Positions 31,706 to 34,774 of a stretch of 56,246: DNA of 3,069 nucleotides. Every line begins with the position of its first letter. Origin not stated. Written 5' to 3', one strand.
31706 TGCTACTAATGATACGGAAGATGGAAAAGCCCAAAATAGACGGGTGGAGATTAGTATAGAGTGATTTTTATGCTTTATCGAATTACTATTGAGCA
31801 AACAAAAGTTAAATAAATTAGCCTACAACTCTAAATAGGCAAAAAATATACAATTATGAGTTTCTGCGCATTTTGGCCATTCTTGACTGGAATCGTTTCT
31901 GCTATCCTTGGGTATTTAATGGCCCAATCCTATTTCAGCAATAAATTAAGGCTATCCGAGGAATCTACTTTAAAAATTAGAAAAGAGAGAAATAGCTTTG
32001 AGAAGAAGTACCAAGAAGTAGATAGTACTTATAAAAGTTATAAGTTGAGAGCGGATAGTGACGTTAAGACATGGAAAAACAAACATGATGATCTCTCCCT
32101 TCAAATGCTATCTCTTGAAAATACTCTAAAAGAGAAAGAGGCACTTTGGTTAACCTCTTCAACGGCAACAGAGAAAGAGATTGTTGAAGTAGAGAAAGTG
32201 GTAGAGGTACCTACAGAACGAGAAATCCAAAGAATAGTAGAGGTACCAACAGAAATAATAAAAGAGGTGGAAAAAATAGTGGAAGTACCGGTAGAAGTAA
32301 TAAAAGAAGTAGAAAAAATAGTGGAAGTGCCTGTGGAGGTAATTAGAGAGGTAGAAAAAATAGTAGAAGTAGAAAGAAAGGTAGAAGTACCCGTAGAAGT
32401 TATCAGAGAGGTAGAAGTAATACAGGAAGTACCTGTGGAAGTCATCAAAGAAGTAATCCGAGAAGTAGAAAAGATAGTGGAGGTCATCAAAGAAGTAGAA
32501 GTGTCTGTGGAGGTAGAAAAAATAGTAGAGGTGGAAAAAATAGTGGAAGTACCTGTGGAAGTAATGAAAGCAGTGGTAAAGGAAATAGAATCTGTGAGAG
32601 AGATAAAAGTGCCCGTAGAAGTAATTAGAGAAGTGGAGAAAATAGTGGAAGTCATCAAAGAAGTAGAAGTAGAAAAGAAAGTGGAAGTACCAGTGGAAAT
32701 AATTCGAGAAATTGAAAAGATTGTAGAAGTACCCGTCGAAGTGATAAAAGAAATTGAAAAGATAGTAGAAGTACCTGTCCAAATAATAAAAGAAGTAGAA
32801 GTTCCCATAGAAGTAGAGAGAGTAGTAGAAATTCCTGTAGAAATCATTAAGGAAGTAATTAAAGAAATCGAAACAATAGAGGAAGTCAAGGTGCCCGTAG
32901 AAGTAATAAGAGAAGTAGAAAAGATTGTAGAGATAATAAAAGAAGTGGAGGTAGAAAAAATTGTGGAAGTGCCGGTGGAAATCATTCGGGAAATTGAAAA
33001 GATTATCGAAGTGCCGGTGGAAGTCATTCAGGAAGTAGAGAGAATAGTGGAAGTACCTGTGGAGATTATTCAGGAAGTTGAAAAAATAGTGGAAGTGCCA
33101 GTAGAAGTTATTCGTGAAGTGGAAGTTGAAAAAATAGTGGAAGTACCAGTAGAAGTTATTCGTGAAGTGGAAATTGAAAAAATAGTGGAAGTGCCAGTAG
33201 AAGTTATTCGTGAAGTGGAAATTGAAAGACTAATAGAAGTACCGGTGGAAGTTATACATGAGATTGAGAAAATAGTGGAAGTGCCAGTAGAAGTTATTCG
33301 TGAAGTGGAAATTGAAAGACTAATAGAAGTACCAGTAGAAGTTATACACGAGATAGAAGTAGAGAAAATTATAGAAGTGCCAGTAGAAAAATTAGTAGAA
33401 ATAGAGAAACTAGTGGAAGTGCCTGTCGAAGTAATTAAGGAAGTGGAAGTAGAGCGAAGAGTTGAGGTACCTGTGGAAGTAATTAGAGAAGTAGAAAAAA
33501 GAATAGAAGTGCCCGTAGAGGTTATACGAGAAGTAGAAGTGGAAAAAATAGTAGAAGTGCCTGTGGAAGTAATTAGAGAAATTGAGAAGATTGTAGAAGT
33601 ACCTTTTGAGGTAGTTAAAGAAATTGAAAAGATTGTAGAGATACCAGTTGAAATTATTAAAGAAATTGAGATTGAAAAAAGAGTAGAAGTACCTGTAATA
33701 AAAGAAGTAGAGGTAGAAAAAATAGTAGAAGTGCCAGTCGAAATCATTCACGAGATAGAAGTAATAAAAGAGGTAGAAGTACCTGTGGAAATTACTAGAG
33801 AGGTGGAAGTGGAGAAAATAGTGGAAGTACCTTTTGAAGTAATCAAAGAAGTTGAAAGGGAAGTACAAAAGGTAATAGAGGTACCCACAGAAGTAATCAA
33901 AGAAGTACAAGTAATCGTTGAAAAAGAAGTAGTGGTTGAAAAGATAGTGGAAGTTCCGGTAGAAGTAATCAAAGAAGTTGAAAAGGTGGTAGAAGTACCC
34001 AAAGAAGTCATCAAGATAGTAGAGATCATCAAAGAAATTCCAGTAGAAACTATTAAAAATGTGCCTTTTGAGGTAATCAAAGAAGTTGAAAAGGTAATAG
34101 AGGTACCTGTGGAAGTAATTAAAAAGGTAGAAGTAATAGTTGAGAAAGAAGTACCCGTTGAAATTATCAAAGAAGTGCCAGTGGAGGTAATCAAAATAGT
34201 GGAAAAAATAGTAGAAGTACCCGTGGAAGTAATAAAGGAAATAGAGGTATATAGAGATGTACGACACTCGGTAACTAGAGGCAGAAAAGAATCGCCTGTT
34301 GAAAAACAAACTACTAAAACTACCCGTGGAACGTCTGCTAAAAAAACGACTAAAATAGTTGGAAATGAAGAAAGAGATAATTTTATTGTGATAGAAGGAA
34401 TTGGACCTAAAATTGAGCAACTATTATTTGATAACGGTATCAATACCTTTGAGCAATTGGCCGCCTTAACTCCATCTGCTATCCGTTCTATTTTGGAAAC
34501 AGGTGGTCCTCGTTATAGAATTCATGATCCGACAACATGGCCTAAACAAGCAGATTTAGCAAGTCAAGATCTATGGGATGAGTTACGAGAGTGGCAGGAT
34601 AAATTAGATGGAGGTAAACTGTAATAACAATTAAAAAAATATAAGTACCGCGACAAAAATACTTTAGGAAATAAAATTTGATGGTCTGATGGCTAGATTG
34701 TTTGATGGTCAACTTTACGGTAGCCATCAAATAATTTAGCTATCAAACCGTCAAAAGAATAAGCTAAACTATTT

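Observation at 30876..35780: Candidate undescribed envelope-associated three-gene module: OmpA-like anchor, membrane-tethered polyanionic PEVK-like repeat protein, and a cytoplasmic double P-domain protein sharing its C-terminal domain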

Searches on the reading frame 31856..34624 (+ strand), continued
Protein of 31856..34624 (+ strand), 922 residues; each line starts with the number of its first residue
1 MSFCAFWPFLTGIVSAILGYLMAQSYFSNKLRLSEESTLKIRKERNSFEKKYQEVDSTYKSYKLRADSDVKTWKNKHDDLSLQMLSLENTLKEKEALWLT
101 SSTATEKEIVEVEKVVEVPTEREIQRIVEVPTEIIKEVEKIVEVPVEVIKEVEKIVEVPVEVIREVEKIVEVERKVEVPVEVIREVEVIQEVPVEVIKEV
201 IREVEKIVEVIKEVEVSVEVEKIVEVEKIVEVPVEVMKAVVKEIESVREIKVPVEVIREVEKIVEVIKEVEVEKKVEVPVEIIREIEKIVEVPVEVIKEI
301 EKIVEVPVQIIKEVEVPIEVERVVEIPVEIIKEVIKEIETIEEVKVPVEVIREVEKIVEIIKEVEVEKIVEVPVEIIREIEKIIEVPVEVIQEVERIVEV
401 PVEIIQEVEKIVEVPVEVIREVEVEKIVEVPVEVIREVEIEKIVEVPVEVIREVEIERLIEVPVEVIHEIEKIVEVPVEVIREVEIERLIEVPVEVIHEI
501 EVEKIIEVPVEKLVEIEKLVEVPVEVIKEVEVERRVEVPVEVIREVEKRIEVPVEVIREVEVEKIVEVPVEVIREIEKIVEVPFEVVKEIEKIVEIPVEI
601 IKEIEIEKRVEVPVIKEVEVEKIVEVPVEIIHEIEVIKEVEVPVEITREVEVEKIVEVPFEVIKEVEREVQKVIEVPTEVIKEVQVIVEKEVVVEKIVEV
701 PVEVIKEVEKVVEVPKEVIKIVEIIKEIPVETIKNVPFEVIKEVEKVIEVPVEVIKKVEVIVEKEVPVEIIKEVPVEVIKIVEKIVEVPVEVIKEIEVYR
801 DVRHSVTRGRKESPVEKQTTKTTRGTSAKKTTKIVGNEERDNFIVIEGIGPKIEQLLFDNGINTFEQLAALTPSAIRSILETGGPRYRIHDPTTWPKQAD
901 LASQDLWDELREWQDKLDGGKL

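Call 62: list_cluster_members(proteins=[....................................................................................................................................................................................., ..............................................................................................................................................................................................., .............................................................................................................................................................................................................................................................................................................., window:31856-34624:+, window:30876-31769:+])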
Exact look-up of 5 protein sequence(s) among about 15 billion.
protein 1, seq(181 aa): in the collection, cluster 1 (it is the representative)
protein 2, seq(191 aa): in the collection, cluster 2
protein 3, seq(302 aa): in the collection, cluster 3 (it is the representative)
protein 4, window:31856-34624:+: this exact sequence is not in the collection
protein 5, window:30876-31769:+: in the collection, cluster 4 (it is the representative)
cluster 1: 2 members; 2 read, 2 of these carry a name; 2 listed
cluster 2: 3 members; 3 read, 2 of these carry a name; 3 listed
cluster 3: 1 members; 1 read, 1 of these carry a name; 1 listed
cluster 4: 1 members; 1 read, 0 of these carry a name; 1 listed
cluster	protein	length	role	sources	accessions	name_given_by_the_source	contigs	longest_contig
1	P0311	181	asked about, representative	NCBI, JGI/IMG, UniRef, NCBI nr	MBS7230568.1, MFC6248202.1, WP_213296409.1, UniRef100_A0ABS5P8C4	hypothetical protein KHA90_05990 [Flavobacterium psychroterrae] | predicted flap endonuclease-1-like 5' DNA nuclease | LSU ribosomal protein L21p n=1 Tax=Flavobacterium psychroterrae TaxID=2133767 ...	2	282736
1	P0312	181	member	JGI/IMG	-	predicted flap endonuclease-1-like 5' DNA nuclease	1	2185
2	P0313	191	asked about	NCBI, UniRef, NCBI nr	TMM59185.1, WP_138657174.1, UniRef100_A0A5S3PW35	hypothetical protein FEE95_07070 [Maribacter algarum] | LSU ribosomal protein L21p n=1 Tax=Maribacter algarum (ex Zhang et al. 2020) ... | hypothetical protein [Maribacter algarum]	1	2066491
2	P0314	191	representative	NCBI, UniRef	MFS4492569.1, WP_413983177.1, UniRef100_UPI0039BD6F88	hypothetical protein [Maribacter sp. 2308TA10-17] | hypothetical protein n=1 Tax=Maribacter sp. 2308TA10-17 TaxID=3386276 RepID=UPI0039BD6F88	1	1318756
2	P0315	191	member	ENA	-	-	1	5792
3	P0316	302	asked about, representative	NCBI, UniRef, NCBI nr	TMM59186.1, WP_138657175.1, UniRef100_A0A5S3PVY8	cell envelope biogenesis protein OmpA [Maribacter algarum] | Cell envelope biogenesis protein OmpA n=1 Tax=Maribacter algarum (ex Zhang et al. 2020) ... | OmpA family protein [Maribacter algarum]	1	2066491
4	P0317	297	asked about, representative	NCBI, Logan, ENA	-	-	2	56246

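Call 76: search_protein_families(library=padloc, proteins=[window:31856-34624:+], max_evalue=0.01)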
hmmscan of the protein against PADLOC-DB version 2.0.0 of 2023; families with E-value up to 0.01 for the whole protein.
window:31856-34624:+ (922 aa): 0 families

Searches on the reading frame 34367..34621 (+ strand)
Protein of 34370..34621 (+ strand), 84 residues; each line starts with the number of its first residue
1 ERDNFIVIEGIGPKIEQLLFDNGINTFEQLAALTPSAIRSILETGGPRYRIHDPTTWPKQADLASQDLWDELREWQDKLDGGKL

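Call 9: search_solved_structures(query=window:34370-34621:+, max_evalue=10, show_alignments=3)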
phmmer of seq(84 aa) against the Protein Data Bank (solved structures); distinct sequences matched with E-value up to 10: 3.
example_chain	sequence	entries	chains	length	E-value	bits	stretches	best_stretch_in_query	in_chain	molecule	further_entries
8yy9_O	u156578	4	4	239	0.018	18.5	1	3-82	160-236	Reaction center protein O chain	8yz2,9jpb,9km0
9wqv_a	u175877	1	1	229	0.061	16.8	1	3-39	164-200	NADH:ubiquinone oxidoreductase 41 kd complex i subunit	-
8ak4_A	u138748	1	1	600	0.35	14.4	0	42-79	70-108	DNA ligase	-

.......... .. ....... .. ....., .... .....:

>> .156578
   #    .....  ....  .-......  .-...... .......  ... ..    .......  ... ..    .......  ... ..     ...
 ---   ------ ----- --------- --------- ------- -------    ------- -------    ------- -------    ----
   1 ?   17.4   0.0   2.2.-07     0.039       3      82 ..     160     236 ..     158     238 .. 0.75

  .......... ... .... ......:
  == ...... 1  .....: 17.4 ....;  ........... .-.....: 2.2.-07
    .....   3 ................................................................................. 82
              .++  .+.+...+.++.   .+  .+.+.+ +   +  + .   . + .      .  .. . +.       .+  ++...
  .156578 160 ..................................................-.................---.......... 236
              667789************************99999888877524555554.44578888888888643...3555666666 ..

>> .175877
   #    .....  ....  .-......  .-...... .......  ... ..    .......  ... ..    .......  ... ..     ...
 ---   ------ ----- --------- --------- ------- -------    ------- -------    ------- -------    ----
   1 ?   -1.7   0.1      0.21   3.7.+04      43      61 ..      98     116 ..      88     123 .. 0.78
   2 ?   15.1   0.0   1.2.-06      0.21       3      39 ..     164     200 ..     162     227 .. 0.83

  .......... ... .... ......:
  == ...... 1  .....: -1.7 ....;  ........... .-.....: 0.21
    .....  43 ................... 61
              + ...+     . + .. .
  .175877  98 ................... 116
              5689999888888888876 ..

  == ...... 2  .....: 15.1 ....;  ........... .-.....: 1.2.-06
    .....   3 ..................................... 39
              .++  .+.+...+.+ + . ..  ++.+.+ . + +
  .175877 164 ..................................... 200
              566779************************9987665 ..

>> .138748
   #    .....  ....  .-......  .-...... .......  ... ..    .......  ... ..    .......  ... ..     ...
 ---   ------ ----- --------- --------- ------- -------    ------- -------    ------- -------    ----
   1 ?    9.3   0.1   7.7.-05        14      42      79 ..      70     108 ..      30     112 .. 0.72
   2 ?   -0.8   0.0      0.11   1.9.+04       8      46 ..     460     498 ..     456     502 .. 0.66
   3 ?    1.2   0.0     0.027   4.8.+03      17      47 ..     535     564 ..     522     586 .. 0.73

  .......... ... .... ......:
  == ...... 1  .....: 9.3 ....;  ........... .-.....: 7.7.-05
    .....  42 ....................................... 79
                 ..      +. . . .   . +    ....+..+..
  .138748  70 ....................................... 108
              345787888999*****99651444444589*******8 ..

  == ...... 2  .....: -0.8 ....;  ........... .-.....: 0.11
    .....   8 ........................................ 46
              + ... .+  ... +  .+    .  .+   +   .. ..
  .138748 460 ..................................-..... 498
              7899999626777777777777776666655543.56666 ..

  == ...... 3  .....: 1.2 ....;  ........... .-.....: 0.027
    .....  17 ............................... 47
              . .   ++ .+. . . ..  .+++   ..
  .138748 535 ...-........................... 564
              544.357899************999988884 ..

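Call 20: search_protein_families(library=pfam, proteins=[window:34370-34621:+], max_evalue=10)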
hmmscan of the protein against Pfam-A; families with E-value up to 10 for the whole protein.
seq(84 aa): 3 families
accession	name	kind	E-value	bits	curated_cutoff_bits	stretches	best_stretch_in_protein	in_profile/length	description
PF14520.12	HHH_5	-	9.3e-06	26.5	27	1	8-41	7-40/57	Helix-hairpin-helix domain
PF11731.14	Cdd1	-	0.046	14.4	25.5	1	4-39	7-42/86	Pathogenicity locus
PF14229.12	DUF4332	-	0.056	14.1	23.2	1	5-37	55-87/122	Domain of unknown function (DUF4332)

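Call 42: search_protein_representatives(protein=window:34370-34621:+)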
Query: 84 residues. Proteins with E-value up to 0.001 (for the whole library): 6357; up to 1e-10: 3568; up to 1e-30: 338. The best 150 are listed.
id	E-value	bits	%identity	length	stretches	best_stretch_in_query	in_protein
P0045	6.3e-153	512.0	48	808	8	3-82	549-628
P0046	2.7e-132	446.1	46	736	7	2-83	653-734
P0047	5.7e-109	371.6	47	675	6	4-83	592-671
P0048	3.7e-105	359.4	46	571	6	4-82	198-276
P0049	2.1e-96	331.4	43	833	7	2-83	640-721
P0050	5.6e-91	314.1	40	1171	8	4-83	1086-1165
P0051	2.7e-90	311.9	37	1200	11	2-73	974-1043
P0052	5.5e-86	298.1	46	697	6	3-65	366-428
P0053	1.2e-84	293.9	52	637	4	3-84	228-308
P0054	2.0e-82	286.7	47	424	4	3-83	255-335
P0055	9.6e-80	278.2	40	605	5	2-83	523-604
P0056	7.9e-77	268.9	39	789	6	3-83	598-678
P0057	2.3e-76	267.4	41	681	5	2-83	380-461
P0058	7.8e-76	265.7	48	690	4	2-83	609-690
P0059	6.9e-74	259.5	49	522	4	2-82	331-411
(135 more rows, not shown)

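Call 55: predict_structure(alignment_id=A2)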
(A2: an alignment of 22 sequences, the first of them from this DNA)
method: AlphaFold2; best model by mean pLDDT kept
length: 85 residues; sequences in the alignment: 22
mean_pLDDT: 93.9   pTM: 0.82
mean pLDDT of the five models: 93.9, 93.7, 93.6, 93.5, 93.1
residues with pLDDT >= 90: 76; 70-90: 5; 50-70: 4; < 50: 0
segments of 3 or more residues with pLDDT < 50: none
pLDDT, mean of each block of 10 residues (from residue 1): 93 97 98 98 94 95 98 94 65
secondary structure, 60 per line:
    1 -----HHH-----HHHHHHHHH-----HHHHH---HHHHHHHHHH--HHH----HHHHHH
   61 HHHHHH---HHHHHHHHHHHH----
elements in order: H14-22 H28-32 H36-45 H55-66 H70-81
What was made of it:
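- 34367..34621 (+): g2 C-terminal HhH tag (aa 838-922, COG3743-type, motif IEGIGPK ... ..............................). The AF2 model has pLDDT 94 and shows five helices (call 55).
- On Helix-hairpin-helix domain (Pfam HHH_5, PF14520; COG3743-type), for the g2 and g3 C-termini: The hairpin lies between helices in the AF2 model, pLDDT 94 (call 55).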

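Call 60: fold_search(model_id=the predicted structure, library=pdb)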
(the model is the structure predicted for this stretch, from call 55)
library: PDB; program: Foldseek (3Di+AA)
matches with E <= 10: 188; with E <= 0.001: 0
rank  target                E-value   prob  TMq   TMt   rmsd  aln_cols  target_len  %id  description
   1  4mtn                  2.7e-01  0.90  0.54  0.13  10.6        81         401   17  Crystal structure of transcription termination factor NusA from Planctomyces limnophilus DSM 3776 (released 2013-10-02)
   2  6g8o_MODEL_1_A        3.8e-01  0.69  0.37  0.44   3.8        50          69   22  Solution structure of the cross-linked SAM domain dimer of murine SLy1 (released 2019-01-30)
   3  2zud_B                4.9e-01  0.63  0.41  0.14   6.3        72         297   19  Crystal Structure of Left-handed RadA Filament (released 2009-04-07)
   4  2zud_A                6.2e-01  0.51  0.38  0.12   6.5        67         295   21  Crystal Structure of Left-handed RadA Filament (released 2009-04-07)
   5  9a5e_A                6.6e-01  0.69  0.34  0.08   5.2        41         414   34  Integrative model of DPO41-RPOZ by crosslinking MS and deep learning (released 2024-09-18)
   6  2zuc_A                6.6e-01  0.54  0.41  0.13   6.5        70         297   20  Crystal structure of left-handed RadA filament (released 2009-04-07)
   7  9q23_D                6.6e-01  0.38  0.42  0.14   8.9        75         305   19  DX2-CX3-RAD51 structure in the intermediate state (released 2026-03-04)
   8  2zuc_B                9.5e-01  0.69  0.46  0.15   3.5        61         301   20  Crystal structure of left-handed RadA filament (released 2009-04-07)
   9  2rdi                  1.1e+00  0.41  0.41  0.12   6.0        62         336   16  Snapshots of a Y-family DNA polymerase in replication: Dpo4 in apo and binary/ternary complex forms (released 2008-06-24)
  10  2z43_C                1.3e+00  0.35  0.40  0.14   6.7        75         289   17  Structure of a twinned crystal of RadA (released 2007-11-13)
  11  4f4z_B                1.3e+00  0.33  0.36  0.11   5.8        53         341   17  Y-family DNA polymerase chimera Dpo4-Dpo4-Dbh (released 2013-01-02)
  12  9q2a_D                1.3e+00  0.25  0.41  0.13   8.5        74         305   19  BCDX2-CX3-RAD51-RAD51-ssDNA supercomplex (released 2026-03-04)
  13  5a9j_A                1.4e+00  0.77  0.57  0.07   5.5        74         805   16  Crystal structure of the Helicase domain of human DNA polymerase theta, apo-form (released 2015-12-16)
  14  1t4g                  1.4e+00  0.51  0.42  0.14   4.0        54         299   22  ATPase in complex with AMP-PNP (released 2004-08-17)
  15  2z43_B                1.4e+00  0.33  0.40  0.14   6.7        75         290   17  Structure of a twinned crystal of RadA (released 2007-11-13)
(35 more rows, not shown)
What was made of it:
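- Closest known: Acidic protein-binding or dimerising. Same: The best (non-significant) fold neighbours are the NusA C-terminus, the RadA N-terminus and SAM domains (call 60).
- These are the NusA C-terminus, the RadA N-terminus and SAM domains (call 60).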
